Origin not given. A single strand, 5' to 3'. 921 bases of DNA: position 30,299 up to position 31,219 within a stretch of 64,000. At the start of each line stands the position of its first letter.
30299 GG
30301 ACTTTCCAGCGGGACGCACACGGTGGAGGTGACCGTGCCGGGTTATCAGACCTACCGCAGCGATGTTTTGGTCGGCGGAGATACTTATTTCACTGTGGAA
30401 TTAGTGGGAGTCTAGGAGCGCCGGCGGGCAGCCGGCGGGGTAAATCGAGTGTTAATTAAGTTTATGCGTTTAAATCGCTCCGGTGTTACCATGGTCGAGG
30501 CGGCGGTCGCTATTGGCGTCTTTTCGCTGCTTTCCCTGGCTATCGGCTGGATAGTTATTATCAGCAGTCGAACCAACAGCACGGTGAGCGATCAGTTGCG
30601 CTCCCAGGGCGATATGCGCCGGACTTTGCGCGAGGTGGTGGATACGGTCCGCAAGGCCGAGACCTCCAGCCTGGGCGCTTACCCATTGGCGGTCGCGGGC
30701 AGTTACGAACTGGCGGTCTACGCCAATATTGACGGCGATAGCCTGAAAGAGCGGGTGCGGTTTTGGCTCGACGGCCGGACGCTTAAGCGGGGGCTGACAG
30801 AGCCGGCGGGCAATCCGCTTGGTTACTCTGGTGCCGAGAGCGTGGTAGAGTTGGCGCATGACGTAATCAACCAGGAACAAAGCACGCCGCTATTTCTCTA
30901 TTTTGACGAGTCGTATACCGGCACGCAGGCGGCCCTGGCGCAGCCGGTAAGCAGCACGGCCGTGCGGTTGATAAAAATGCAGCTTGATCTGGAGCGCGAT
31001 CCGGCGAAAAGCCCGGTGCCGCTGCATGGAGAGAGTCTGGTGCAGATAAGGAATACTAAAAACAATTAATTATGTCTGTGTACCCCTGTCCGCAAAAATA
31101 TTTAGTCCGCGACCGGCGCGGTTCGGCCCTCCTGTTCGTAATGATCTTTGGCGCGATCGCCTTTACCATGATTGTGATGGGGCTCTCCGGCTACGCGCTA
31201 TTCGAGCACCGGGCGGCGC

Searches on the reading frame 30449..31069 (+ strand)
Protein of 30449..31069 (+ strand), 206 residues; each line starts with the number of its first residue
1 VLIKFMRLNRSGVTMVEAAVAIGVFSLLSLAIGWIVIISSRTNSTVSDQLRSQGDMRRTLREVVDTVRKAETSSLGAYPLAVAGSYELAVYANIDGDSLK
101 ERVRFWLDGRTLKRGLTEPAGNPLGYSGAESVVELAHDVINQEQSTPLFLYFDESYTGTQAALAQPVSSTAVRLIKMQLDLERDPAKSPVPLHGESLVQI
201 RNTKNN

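Call 50: search_protein_families(library=pfam, proteins=[window:30449-31069:+], max_evalue=0.01)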
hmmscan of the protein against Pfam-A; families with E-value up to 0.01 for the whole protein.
window:30449-31069:+ (206 aa): 1 family
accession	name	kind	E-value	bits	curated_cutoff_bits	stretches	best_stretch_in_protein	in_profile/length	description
PF07963.17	N_methyl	-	0.0073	16.3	21.2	0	9-32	3-26/27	Prokaryotic N-terminal methylation motif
